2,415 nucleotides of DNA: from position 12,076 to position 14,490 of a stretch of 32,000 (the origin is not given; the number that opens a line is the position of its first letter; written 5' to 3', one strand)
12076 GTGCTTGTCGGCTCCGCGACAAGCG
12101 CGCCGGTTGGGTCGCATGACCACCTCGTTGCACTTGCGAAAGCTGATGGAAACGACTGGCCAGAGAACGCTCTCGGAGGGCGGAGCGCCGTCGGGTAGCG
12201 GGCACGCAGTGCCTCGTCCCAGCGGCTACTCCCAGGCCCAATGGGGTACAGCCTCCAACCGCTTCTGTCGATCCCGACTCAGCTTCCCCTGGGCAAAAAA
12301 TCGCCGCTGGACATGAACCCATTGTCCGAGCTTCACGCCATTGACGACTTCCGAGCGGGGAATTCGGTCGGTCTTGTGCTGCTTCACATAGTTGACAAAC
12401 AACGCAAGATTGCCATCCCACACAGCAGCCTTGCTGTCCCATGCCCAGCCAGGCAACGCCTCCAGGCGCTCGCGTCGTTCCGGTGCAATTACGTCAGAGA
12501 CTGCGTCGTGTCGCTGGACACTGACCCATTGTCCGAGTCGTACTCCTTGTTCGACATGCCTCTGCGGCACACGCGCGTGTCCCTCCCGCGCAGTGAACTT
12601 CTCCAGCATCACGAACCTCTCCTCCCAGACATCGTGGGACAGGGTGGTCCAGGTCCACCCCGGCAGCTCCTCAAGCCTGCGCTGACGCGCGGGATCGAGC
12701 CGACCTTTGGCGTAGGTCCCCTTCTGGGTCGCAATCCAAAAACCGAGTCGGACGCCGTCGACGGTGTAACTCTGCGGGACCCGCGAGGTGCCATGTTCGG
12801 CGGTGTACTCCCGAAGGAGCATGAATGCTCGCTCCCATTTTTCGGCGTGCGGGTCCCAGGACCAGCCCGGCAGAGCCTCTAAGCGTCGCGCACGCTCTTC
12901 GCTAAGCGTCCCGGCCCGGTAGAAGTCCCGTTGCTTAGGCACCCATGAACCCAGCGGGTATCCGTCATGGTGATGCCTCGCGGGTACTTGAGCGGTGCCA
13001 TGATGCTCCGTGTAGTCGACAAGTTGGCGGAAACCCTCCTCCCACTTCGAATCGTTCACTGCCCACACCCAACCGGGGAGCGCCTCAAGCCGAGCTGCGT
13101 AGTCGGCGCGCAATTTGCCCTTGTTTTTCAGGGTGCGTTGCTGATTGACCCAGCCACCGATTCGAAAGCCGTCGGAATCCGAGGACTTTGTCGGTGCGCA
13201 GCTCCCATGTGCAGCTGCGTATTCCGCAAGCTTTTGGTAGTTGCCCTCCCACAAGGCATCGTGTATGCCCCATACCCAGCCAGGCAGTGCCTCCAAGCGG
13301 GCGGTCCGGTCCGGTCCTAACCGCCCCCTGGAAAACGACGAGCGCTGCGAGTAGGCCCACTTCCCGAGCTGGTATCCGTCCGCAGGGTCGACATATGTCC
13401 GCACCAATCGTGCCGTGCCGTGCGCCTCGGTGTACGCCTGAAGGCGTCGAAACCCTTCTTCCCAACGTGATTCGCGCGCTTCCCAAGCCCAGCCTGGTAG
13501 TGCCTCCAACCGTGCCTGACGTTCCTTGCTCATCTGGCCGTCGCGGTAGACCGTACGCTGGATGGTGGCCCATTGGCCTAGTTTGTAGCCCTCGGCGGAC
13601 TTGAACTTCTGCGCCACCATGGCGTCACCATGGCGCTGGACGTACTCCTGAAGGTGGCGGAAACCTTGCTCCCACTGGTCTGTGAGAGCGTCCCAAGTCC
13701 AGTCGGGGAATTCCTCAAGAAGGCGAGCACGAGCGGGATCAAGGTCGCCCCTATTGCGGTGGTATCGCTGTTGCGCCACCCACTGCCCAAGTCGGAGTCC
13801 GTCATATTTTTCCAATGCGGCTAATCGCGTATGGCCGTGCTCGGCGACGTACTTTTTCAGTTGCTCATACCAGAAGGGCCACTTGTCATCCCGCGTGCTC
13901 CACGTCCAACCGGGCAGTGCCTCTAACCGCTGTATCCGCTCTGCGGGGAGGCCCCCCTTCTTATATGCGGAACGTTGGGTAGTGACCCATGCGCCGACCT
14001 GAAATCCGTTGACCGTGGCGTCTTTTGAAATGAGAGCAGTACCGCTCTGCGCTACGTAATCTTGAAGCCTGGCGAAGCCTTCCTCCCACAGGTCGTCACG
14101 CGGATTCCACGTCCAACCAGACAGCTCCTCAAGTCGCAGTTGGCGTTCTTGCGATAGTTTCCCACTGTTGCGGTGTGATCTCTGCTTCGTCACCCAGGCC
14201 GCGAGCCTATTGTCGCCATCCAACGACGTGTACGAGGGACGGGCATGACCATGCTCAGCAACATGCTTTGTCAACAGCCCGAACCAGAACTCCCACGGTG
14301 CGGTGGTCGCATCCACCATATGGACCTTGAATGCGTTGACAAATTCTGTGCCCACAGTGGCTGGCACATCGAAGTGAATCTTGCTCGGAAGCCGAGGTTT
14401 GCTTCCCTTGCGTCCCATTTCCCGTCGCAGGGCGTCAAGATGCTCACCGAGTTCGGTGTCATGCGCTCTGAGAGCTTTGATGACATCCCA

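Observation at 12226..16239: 1337-aa Mrr-nuclease / SF2-helicase / 10xHA protein as island cargo: candidate single-gene anti-phage or helper-interference system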

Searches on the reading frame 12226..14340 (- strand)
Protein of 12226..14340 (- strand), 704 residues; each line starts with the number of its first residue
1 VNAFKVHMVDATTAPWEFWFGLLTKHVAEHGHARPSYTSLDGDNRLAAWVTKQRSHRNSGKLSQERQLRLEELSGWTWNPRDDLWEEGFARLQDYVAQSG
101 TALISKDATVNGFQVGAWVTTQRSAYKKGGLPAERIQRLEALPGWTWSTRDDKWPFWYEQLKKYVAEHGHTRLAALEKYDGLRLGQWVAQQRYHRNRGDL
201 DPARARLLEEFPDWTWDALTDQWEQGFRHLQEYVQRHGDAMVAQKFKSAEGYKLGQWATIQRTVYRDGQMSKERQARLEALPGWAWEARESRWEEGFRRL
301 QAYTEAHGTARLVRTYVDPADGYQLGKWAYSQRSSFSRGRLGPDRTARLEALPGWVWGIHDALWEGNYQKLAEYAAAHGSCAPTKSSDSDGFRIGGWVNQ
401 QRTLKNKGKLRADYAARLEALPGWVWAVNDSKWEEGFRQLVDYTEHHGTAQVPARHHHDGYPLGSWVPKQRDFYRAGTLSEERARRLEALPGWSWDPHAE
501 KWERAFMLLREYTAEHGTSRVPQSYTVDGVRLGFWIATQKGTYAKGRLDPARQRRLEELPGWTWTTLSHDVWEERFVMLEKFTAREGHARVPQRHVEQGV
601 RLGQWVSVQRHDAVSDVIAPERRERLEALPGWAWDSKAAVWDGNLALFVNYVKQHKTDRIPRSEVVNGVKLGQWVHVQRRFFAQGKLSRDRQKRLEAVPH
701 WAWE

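Call 21: search_solved_structures(query=window:12226-14340:-, max_evalue=10, show_alignments=2)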
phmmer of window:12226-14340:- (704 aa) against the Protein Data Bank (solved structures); distinct sequences matched with E-value up to 10: 2.
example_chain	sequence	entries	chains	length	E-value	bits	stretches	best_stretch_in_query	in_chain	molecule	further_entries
2kta_A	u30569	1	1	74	0.0072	17.7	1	644-699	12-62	Putative helicase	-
7tgh_B3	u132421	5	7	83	0.49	11.6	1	61-116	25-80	Transmembrane protein, putative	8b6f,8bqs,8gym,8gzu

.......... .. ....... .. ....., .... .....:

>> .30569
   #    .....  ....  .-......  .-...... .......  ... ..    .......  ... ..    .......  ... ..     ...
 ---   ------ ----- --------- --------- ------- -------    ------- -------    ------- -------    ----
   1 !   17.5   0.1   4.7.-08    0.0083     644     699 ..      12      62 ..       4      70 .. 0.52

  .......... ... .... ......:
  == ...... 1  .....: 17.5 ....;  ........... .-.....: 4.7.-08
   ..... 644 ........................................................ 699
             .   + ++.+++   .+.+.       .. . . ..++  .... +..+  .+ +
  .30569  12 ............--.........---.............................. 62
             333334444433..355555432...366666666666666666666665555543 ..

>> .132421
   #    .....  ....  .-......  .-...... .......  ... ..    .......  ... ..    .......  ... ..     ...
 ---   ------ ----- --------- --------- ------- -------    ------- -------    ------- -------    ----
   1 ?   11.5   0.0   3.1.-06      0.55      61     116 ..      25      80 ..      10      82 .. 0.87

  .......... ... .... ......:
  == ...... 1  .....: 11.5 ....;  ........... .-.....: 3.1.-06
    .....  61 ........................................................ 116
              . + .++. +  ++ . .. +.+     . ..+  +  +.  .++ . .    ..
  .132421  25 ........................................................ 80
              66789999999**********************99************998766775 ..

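Call 56: predict_structure(alignment_id=A3)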
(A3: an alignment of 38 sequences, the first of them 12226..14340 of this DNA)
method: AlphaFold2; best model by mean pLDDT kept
length: 704 residues; sequences in the alignment: 38
mean_pLDDT: 85.8   pTM: 0.34
mean pLDDT of the five models: 85.8, 85.4, 84.4, 84.0, 83.8
residues with pLDDT >= 90: 236; 70-90: 434; 50-70: 21; < 50: 13
segments of 3 or more residues with pLDDT < 50: 1-13
pLDDT, mean of each block of 10 residues (from residue 1): 38 69 90 81 83 88 91 87 85 88 82 85 86 90 81 82 88 79 86 85 89 82 87 89 84 89 89 92 81 88 88 82 87 87 90 82 82 84 69 81 88 90 83 90 89 84 90 89 92 79 90 89 83 89 87 91 79 90 90 86 91 88 92 85 92 92 90 94 92 93 88
secondary structure, 60 per line:
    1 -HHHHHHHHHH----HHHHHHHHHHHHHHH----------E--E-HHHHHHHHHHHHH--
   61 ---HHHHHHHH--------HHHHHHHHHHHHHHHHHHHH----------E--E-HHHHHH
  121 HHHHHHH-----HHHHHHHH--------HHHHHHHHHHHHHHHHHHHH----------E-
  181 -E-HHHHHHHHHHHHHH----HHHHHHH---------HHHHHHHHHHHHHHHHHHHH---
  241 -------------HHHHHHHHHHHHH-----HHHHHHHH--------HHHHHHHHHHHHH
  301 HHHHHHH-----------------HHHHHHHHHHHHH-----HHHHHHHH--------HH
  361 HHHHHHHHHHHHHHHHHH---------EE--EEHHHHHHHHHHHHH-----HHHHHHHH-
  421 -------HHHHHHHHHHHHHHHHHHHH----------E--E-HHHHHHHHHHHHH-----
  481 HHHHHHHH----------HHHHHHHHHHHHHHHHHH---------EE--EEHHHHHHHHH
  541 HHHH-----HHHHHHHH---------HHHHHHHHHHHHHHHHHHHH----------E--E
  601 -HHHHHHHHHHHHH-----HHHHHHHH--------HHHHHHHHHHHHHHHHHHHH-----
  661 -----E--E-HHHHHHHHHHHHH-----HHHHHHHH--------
elements in order (helices of 4 or more, strands of 3 or more residues): H2-11 H16-30 H46-58 H64-71 H80-99 H115-127 H133-140 H149-168 H184-197 H202-208 H218-237 H254-266 H272-279 H288-307 H325-337 H343-350 H359-378 H394-406 H412-419 H428-447 H463-475 H481-488 H499-516 H532-544 H550-557 H567-586 H602-614 H620-627 H636-655 H671-683 H689-696

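Call 60: fold_search(model_id=the predicted structure, library=pdb)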
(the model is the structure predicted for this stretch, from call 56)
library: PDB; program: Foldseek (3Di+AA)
matches with E <= 10: 120; with E <= 0.001: 0
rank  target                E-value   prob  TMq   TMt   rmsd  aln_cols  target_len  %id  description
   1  8c6j_S                2.3e-02  0.47  0.15  0.16  23.4       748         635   10  Human spliceosomal PM5 C* complex (released 2023-07-12)
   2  9gy4_F                4.3e-02  0.25  0.12  0.07  27.0       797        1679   11  60S ribosomal subunit in complex with E3-UFM1 ligase and RQC machinery components NEMF and LTN1 (Composite map) (released 2025-05-14)
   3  8ro2_I                1.2e-01  0.35  0.19  0.18  28.5       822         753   12  Integrative Structure of the human intron lariat Spliceosome (ILS'') (released 2024-09-18)
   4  8ro0_I                1.4e-01  0.16  0.12  0.12  32.5       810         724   12  Structure of the C. elegans Intron Lariat Spliceosome primed for disassembly (ILS') (released 2024-08-07)
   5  8ro2_J                1.8e-01  0.35  0.18  0.20  23.2       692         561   11  Integrative Structure of the human intron lariat Spliceosome (ILS'') (released 2024-09-18)
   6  6ylg_t                1.8e-01  0.16  0.11  0.15  24.5       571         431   12  Rix1-Rea1 pre-60S particle - 60S core, body 1 (rigid body refinement) (released 2020-07-29)
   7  6g70_B                3.9e-01  0.13  0.11  0.13  28.8       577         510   13  Structure of murine Prpf39 (released 2019-04-03)
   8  5ue8_B                4.6e-01  0.10  0.10  0.09  22.8       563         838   10  The crystal structure of Munc13-1 C1C2BMUN domain (released 2017-02-15)
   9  7vop_Y                5.3e-01  0.06  0.10  0.10  34.5       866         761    9  Cryo-EM structure of Xenopus laevis nuclear pore complex cytoplasmic ring subunit (released 2022-02-02)
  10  9evs_1u               5.5e-01  0.13  0.12  0.12  24.5       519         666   11  Structure of the flowering plant mitoribosome with P-site tRNA (released 2025-09-03)
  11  7tyr_A                5.5e-01  0.07  0.11  0.03  31.3       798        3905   12  Cryo-EM structure of the basal state of the Artemis:DNA-PKcs complex (see COMPND 13/14) (released 2022-07-20)
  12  6x36_B                6.3e-01  0.06  0.07  0.03  34.2       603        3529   14  Pig R615C RyR1 in complex with CaM, EGTA (class 3, closed) (released 2021-01-13)
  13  4oss_A                6.9e-01  0.06  0.08  0.10  33.4       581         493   14  Crystal structure of the S505Q mutant of TAL effector dHax3 (released 2014-05-28)
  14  6g70_A                7.2e-01  0.08  0.10  0.12  28.5       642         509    9  Structure of murine Prpf39 (released 2019-04-03)
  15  9hny_F3               9.4e-01  0.06  0.10  0.08  27.1       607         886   11  Mitoribosomal small subunit in complex with Mettl15 and Mettl17 (released 2025-03-26)
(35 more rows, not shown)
